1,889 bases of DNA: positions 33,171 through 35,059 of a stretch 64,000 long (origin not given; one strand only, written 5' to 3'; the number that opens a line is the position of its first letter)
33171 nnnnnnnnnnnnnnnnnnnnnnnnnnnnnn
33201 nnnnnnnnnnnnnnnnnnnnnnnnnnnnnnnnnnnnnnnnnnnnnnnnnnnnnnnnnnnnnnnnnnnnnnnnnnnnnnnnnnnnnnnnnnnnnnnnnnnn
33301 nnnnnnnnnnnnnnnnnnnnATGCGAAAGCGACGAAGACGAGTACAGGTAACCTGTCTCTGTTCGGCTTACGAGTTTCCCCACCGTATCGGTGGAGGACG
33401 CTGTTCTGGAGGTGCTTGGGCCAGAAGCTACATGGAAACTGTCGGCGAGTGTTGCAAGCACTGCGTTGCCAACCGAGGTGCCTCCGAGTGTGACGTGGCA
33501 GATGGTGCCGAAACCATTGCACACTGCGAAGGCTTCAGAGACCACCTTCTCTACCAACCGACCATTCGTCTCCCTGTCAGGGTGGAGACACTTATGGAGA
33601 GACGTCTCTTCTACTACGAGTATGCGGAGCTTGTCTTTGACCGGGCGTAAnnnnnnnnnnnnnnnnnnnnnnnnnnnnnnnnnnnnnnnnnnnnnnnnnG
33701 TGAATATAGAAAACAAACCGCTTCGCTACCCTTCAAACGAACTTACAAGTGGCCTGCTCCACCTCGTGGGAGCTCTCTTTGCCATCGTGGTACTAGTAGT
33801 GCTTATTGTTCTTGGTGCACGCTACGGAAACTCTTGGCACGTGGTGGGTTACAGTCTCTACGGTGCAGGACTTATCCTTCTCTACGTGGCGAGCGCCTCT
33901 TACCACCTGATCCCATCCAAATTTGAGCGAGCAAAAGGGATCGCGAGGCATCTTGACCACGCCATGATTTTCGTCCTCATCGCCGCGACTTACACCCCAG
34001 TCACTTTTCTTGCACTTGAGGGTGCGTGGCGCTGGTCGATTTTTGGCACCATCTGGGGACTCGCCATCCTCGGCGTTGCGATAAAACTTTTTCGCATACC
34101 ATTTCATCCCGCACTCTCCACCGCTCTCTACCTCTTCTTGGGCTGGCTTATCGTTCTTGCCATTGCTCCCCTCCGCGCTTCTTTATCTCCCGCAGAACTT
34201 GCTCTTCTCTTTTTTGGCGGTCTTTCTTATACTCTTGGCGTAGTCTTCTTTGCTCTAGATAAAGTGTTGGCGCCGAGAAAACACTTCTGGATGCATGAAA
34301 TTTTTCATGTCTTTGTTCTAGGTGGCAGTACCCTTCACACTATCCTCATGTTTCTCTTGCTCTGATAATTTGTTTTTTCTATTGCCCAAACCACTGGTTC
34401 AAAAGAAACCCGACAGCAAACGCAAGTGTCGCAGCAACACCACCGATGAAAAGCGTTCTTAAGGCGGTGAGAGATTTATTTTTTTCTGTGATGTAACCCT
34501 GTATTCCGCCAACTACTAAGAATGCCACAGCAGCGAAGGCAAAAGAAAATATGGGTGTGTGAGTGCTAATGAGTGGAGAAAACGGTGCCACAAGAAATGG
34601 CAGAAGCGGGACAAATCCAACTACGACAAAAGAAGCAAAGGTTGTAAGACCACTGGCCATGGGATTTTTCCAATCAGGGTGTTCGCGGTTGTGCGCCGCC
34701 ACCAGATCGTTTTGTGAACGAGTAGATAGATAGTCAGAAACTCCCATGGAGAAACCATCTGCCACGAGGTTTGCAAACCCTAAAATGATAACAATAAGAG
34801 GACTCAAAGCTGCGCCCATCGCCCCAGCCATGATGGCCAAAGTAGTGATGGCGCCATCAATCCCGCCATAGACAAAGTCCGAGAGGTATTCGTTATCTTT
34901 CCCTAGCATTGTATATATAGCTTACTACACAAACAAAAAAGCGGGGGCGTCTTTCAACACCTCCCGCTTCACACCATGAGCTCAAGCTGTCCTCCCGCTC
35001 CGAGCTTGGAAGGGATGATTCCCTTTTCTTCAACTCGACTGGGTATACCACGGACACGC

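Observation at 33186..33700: GC-rich anomalous segment directly 3' of tRNA-Glu: a basic Cys-rich ORF (or ncRNA) terminated by a perfect intrinsic terminator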

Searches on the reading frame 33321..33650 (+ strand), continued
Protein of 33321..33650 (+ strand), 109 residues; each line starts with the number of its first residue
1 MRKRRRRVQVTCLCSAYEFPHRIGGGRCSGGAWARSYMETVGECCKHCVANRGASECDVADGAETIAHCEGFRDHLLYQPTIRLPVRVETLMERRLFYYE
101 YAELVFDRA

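Call 69: search_solved_structures(query=A2, max_evalue=10)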
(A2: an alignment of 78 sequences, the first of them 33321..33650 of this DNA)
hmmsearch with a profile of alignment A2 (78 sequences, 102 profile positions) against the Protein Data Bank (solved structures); distinct sequences matched with E-value up to 10: 7.
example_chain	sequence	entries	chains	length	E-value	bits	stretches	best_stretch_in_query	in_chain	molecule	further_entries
1mbq_A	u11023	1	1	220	0.24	14.6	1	14-89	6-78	Trypsin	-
2zpq_A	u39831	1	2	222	0.25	14.5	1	14-89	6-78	Anionic trypsin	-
1hj8_A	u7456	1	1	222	0.25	14.5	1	14-89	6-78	TRYPSIN I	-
2zps_A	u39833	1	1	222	0.27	14.4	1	14-89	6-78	Anionic trypsin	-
2zpr_A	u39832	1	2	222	0.68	13.2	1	14-89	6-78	Anionic trypsin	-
1utj_A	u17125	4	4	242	0.95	12.7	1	14-89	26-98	TRYPSIN I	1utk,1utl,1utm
1bzx_E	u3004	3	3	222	2.3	11.5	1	14-89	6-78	PROTEIN (TRYPSIN)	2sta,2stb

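Call 70: search_protein_families(library=padloc, alignment_id=A1, max_evalue=1)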
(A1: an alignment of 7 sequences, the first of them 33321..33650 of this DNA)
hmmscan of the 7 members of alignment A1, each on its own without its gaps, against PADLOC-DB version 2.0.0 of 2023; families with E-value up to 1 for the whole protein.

A. member 1, window:33321-33650:+ (109 aa): 0 families

B. families by the number of members that match (of 7 scanned): 0 families

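Call 86: find_related_loci(query=A1, collection=viral_contigs, flank=6000)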
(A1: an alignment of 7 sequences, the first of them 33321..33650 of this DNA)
Query A1 (109 aa) in viral_contigs; peptide patterns used: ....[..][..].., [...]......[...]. (x = any residue, [..] = any of these).
47 stretches matched a pattern; 14 encode a relative of the query (tblastn E <= 1e-3); 14 distinct loci.
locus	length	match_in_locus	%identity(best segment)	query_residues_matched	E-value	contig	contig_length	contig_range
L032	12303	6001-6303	40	2-103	7e-23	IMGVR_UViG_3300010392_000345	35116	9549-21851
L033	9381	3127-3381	44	9-94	9e-20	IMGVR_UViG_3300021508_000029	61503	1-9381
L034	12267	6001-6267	46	1-91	1e-19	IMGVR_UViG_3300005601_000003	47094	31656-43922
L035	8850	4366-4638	47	1-91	2e-19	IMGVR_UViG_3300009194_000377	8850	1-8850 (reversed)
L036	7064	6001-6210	51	4-72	9e-19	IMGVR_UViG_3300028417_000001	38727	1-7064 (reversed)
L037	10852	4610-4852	36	3-79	3e-14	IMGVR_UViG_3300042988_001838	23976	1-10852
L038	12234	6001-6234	39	2-76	5e-13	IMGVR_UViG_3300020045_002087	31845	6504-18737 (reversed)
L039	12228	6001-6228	40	4-79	1e-12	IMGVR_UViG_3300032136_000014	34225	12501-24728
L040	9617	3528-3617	57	1-30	1e-7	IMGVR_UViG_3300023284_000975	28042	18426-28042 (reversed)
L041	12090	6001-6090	57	2-31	2e-7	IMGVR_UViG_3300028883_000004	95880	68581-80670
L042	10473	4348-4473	41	7-52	1e-6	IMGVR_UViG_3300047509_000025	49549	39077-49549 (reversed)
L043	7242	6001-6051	71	12-28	2e-5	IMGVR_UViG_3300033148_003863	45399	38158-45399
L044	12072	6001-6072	54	5-28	4e-5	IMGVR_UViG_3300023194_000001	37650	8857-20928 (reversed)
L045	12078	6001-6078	58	4-28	9e-5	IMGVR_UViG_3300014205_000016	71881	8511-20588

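Call 90: search_protein_families(library=pfam, alignment_id=A8, max_evalue=0.0001)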
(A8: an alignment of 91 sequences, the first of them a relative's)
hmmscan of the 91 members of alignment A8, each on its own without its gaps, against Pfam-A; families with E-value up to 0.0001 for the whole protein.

A. member 1, L035:3418-4686:+ (422 aa): 1 family
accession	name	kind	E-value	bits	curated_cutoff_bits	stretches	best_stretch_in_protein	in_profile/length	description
PF18723.6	HMUDK_hel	-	1e-38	133.7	25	1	28-298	5-276/281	5-hmdU DNA kinase, helical domain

B. families by the number of members that match (of 91 scanned): 43 families (the first 25 are shown)
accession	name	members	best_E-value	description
PF00580.27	UvrD-helicase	2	7.9e-21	UvrD/REP helicase N-terminal domain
PF13245.12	AAA_19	2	6.7e-12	AAA domain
PF13361.12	UvrD_C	2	7.6e-11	UvrD-like helicase C-terminal domain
PF13538.12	UvrD_C_2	2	1e-08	UvrD-like helicase C-terminal domain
PF00476.26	DNA_pol_A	1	1.2e-48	DNA polymerase family A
PF23796.1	DUF7174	1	7.9e-46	Family of unknown function (DUF7174)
PF13148.11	DUF3987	1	1.9e-41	Protein of unknown function (DUF3987)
PF16473.11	Rv2179c-like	1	1.9e-40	3'-5' exoribonuclease Rv2179c-like domain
PF18723.6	HMUDK_hel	1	1e-38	5-hmdU DNA kinase, helical domain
PF20441.4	TerL_nuclease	1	1.7e-36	Terminase large subunit, endonuclease domain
PF01327.26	Pep_deformylase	1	3.5e-36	Polypeptide deformylase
PF23776.1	DUF7170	1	2.8e-28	Protein of unknown function (DUF7170)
PF03354.21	TerL_ATPase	1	3.2e-26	Terminase large subunit, ATPase domain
PF23858.1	DUF7220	1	5.7e-25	Family of unknown function (DUF7220)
PF18724.6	ADDT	1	8.6e-24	Amino acid:DNA transferase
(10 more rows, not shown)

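Call 91: search_protein_families(library=pfam, proteins=[L035:1064-1963:+, L035:1828-2928:+, L035:2850-3497:+, L035:4664-5722:+, L035:6232-6558:+, L035:6633-7172:+, L035:7187-8095:-, L042:3955-4614:+, L034:6071-6751:+, L042:3135-3995:+], max_evalue=0.001)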
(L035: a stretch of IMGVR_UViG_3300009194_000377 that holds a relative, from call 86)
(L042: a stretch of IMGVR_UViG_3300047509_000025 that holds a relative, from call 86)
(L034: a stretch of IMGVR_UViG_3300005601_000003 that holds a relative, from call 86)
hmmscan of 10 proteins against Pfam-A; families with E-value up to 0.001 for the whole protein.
L035:1064-1963:+ (299 aa): 1 family
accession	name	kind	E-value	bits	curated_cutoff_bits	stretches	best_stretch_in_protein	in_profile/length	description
PF18724.6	ADDT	-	8.6e-24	85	26.2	1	23-261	20-228/232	Amino acid:DNA transferase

L035:1828-2928:+ (366 aa): 0 families

L035:2850-3497:+ (215 aa): 3 families
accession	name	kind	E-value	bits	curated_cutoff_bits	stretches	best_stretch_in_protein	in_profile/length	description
PF13671.12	AAA_33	-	3.2e-06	27.9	27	0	30-53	1-24/143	AAA domain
PF18748.7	HMUDK_HMUD1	-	4e-05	23.7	27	1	31-162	20-150/196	5-hmdU DNA kinase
PF06414.18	Zeta_toxin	-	4.6e-05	23.4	22.3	1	32-194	20-182/199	Zeta toxin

L035:4664-5722:+ (352 aa): 1 family
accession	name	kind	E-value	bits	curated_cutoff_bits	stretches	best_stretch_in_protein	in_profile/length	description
PF00303.24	Thymidylat_synt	-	2.3e-20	73.3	24.3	1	67-226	57-220/266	Thymidylate synthase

L035:6232-6558:+ (108 aa): 0 families

L035:6633-7172:+ (179 aa): 0 families

L035:7187-8095:- (302 aa): 0 families

L042:3955-4614:+ (219 aa): 0 families

L034:6071-6751:+ (226 aa): 0 families

L042:3135-3995:+ (286 aa): 1 family
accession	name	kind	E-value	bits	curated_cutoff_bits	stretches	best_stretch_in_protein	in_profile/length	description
PF04404.17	ERF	-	4.3e-15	56.4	25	1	72-201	4-130/153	ERF superfamily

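Call 95: search_protein_families(library=pfam, proteins=[L025:3668-4285:+, L025:4312-4995:+, L025:620-961:+, L025:1239-1850:+, L025:1847-2323:+, L025:5278-5850:+, L025:6135-6743:+, L025:7187-8071:+, L025:8076-8546:+, L025:2668-2964:+], max_evalue=0.001)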
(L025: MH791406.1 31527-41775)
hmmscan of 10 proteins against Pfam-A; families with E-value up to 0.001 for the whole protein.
L025:3668-4285:+ (205 aa): 0 families

L025:4312-4995:+ (227 aa): 0 families

L025:620-961:+ (113 aa): 0 families

L025:1239-1850:+ (203 aa): 0 families

L025:1847-2323:+ (158 aa): 0 families

L025:5278-5850:+ (190 aa): 1 family
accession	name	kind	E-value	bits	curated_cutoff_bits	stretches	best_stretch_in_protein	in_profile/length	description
PF16473.11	Rv2179c-like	-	1.3e-30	106.9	27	1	9-171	2-172/177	3'-5' exoribonuclease Rv2179c-like domain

L025:6135-6743:+ (202 aa): 0 families

L025:7187-8071:+ (294 aa): 0 families

L025:8076-8546:+ (156 aa): 1 family
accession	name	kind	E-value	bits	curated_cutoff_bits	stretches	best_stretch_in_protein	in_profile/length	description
PF00990.26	GGDEF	-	1e-15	58.3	23.8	1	22-97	2-88/161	Diguanylate cyclase, GGDEF domain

L025:2668-2964:+ (98 aa): 0 families

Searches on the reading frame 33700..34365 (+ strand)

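Call 7: search_protein_families(library=pfam, proteins=[window:33700-34365:+], max_evalue=1)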
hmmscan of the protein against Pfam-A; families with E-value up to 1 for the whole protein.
window:33700-34365:+ (221 aa): 1 family
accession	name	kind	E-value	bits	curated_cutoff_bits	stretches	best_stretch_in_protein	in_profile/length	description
PF03006.26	HlyIII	-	2.3e-44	152.2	26.2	1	12-213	4-223/224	Haemolysin-III related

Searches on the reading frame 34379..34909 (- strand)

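Call 61: search_protein_families(library=pfam, proteins=[window:34379-34909:-], max_evalue=0.001)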
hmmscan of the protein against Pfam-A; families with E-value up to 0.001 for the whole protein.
window:34379-34909:- (176 aa): 1 family
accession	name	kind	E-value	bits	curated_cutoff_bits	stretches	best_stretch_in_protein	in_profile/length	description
PF01988.24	VIT1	-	4.1e-36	125.3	28.1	2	9-76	1-69/214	VIT family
